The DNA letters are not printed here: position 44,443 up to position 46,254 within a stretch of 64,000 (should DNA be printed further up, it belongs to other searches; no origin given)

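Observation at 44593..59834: Split Dlt-like acyl/aminoacylation system (DltA/DltC-like and MBOAT/DltD-like) in an alphaproteobacterial capsule locus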

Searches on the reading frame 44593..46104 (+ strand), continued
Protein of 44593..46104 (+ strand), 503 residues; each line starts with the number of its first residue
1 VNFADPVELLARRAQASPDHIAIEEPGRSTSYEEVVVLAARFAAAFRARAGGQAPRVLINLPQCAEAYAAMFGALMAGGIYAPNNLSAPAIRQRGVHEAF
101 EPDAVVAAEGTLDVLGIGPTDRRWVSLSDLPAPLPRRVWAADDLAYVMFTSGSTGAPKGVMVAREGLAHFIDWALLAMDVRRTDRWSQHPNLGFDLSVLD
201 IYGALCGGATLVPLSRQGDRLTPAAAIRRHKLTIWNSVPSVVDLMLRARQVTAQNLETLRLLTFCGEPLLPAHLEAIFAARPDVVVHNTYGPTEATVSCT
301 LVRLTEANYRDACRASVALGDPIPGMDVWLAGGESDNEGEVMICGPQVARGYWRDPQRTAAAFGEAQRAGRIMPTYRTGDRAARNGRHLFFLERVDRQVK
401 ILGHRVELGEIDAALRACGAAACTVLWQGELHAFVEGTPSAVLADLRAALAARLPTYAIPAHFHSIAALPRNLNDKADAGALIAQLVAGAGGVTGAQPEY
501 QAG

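Call 36: find_encoding_contigs(protein=P0010, flank=10000, max_places=1)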
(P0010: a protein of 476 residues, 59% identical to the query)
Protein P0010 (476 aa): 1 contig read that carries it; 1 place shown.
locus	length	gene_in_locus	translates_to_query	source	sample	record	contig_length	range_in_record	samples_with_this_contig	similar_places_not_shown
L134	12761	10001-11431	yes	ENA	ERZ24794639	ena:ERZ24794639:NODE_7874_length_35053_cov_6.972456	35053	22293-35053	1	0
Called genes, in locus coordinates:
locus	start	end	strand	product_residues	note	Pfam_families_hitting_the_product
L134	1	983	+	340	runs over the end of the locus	PF00685:Sulfotransfer_1, PF13469:Sulfotransfer_3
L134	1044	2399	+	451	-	PF16254:DUF4910, PF09940:DUF2172, PF16221:HTH_47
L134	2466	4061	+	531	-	PF05159:Capsule_synth (faint)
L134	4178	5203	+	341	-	PF00106:adh_short (weak), PF01073:3Beta_HSD, PF01370:Epimerase, PF02719:Polysacc_synt_2, PF04321:RmlD_sub_bind, PF05368:NmrA, PF16363:GDP_Man_Dehyd, PF13460:NAD_binding_10, +2 more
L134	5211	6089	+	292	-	PF01370:Epimerase, PF04321:RmlD_sub_bind, PF02719:Polysacc_synt_2, PF16363:GDP_Man_Dehyd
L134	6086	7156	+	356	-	PF03102:NeuB, PF08666:SAF (weak)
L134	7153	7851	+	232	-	PF00535:Glycos_transf_2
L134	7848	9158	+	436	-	PF00202:Aminotran_3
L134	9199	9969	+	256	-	PF02522:Antibiotic_NAT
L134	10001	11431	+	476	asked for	PF00501:AMP-binding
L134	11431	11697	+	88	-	PF00550:PP-binding (weak)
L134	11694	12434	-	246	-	PF00583:Acetyltransf_1, PF13508:Acetyltransf_7, PF13673:Acetyltransf_10 (weak)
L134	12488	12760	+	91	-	?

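Call 37: find_encoding_contigs(protein=P0084, flank=10000, max_places=1)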
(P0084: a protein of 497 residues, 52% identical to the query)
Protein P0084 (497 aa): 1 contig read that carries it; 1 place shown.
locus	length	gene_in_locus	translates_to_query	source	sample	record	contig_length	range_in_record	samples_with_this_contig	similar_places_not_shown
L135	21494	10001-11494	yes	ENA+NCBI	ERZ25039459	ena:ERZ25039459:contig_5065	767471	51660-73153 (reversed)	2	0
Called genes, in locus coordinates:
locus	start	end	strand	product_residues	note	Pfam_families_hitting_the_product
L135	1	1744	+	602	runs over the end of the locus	PF00664:ABC_membrane, PF00005:ABC_tran, PF02463:SMC_N (weak)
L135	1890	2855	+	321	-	PF00535:Glycos_transf_2, PF10111:Glyco_tranf_2_2, PF13641:Glyco_tranf_2_3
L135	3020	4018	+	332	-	-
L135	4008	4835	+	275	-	-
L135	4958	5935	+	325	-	PF00535:Glycos_transf_2, PF10111:Glyco_tranf_2_2, PF13641:Glyco_tranf_2_3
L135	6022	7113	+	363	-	PF00534:Glycos_transf_1, PF13524:Glyco_trans_1_2 (weak), PF13692:Glyco_trans_1_4 (weak)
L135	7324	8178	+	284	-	PF04230:PS_pyruv_trans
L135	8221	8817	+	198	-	-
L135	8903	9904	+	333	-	PF13692:Glyco_trans_1_4, PF00534:Glycos_transf_1, PF13524:Glyco_trans_1_2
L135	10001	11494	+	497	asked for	PF00501:AMP-binding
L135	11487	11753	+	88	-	-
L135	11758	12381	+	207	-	PF00583:Acetyltransf_1, PF13508:Acetyltransf_7, PF13673:Acetyltransf_10 (weak)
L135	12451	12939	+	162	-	PF00132:Hexapep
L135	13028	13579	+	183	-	PF14602:Hexapep_2 (faint), PF25087:GMPPB_C (faint), PF00132:Hexapep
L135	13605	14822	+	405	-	PF13439:Glyco_transf_4 (weak), PF00534:Glycos_transf_1, PF13692:Glyco_trans_1_4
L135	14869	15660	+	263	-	PF07021:MetW (weak), PF13489:Methyltransf_23, PF13649:Methyltransf_25, PF13847:Methyltransf_31, PF08241:Methyltransf_11, PF08242:Methyltransf_12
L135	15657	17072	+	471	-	PF04932:Wzy_C (weak)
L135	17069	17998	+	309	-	PF00685:Sulfotransfer_1 (weak), PF13469:Sulfotransfer_3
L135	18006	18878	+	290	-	PF00535:Glycos_transf_2, PF10111:Glyco_tranf_2_2 (faint)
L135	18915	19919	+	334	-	PF00535:Glycos_transf_2, PF10111:Glyco_tranf_2_2, PF13641:Glyco_tranf_2_3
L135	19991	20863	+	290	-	-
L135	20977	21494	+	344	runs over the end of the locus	PF13439:Glyco_transf_4, PF13579:Glyco_trans_4_4 (weak), PF20706:GT4-conflict, PF00534:Glycos_transf_1, PF13692:Glyco_trans_1_4, PF13524:Glyco_trans_1_2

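Call 63: search_protein_families(library=pfam, proteins=[L004:4392-5744:+, L004:6227-7720:+, L004:7717-8394:+, L004:8348-9766:+, L004:9902-11494:+, L004:11487-11756:+, L004:11753-12553:+, L004:12570-14903:+, L004:15183-16061:+, L004:16230-17756:+], max_evalue=0.001)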
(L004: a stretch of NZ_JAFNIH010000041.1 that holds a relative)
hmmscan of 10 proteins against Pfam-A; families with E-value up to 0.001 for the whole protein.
L004:4392-5744:+ (450 aa): 0 families

L004:6227-7720:+ (497 aa): 0 families

L004:7717-8394:+ (225 aa): 0 families

L004:8348-9766:+ (472 aa): 0 families

L004:9902-11494:+ (530 aa): 1 family
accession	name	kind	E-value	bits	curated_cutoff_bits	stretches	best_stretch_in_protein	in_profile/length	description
PF00501.34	AMP-binding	-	8.7e-55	186.5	29.9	1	45-381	5-384/384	AMP-binding enzyme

L004:11487-11756:+ (89 aa): 1 family
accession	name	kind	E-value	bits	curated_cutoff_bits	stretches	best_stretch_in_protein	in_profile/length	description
PF00550.31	PP-binding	-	1e-06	29.3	20.8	1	9-73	2-65/67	Phosphopantetheine attachment site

L004:11753-12553:+ (266 aa): 0 families

L004:12570-14903:+ (777 aa): 0 families

L004:15183-16061:+ (292 aa): 0 families

L004:16230-17756:+ (508 aa): 0 families

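Call 69: search_protein_families(library=pfam, proteins=[L033:7231-8199:+, L033:8321-9505:+, L033:9540-9779:+, L033:9797-11236:+, L033:11226-12023:-, L033:11912-13576:-, L033:13501-14727:-, L033:14610-15599:-, L033:15596-19207:-], max_evalue=0.001)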
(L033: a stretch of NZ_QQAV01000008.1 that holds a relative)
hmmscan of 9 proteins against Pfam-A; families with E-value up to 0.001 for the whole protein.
L033:7231-8199:+ (322 aa): 1 family
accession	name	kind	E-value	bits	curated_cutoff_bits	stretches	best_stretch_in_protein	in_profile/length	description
PF14488.12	DUF4434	-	3.9e-51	174.7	30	1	29-311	1-282/283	Domain of unknown function (DUF4434)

L033:8321-9505:+ (394 aa): 4 families
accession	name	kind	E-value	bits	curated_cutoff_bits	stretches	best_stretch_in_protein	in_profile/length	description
PF02771.21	Acyl-CoA_dh_N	-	5.8e-14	52.9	22.9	1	24-122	15-113/113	Acyl-CoA dehydrogenase, N-terminal domain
PF00441.29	Acyl-CoA_dh_1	-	7.6e-10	39.6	22.4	1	239-369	8-132/150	Acyl-CoA dehydrogenase, C-terminal domain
PF08028.16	Acyl-CoA_dh_2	-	3.7e-07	30.9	22.7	1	248-369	2-127/134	Acyl-CoA dehydrogenase, C-terminal domain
PF02770.24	Acyl-CoA_dh_M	-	6e-05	23.6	33.3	1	128-215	3-90/97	Acyl-CoA dehydrogenase, middle domain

L033:9540-9779:+ (79 aa): 1 family
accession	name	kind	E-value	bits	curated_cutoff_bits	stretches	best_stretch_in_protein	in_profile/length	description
PF00550.31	PP-binding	-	3e-08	34.2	20.8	1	20-73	12-66/67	Phosphopantetheine attachment site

L033:9797-11236:+ (479 aa): 1 family
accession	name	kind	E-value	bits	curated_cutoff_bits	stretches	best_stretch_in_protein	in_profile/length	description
PF00501.34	AMP-binding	-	5.8e-55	187.1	29.9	1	14-331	6-384/384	AMP-binding enzyme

L033:11226-12023:- (265 aa): 2 families
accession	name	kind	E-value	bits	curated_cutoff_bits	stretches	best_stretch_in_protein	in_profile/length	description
PF11182.14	AlgF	-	4.2e-17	62.6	34.4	1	58-221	5-159/179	Alginate O-acetyl transferase AlgF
PF14344.12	DUF4397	-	0.00096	20.1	30.6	0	111-180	33-111/119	Domain of unknown function (DUF4397)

L033:11912-13576:- (554 aa): 1 family
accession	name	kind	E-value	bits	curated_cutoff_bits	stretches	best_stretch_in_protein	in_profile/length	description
PF03062.24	MBOAT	-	2.5e-19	70.2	27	1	168-334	73-261/337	MBOAT, membrane-bound O-acyltransferase family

L033:13501-14727:- (408 aa): 1 family
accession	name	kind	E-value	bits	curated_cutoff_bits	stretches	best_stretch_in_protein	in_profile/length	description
PF16822.11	ALGX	-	1.3e-64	218.9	26.5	1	130-389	1-268/268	SGNH hydrolase-like domain, acetyltransferase AlgX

L033:14610-15599:- (329 aa): 1 family
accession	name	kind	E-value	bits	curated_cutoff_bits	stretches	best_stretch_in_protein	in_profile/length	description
PF16822.11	ALGX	-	5e-60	203.9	26.5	1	39-296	3-268/268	SGNH hydrolase-like domain, acetyltransferase AlgX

L033:15596-19207:- (1203 aa): 0 families
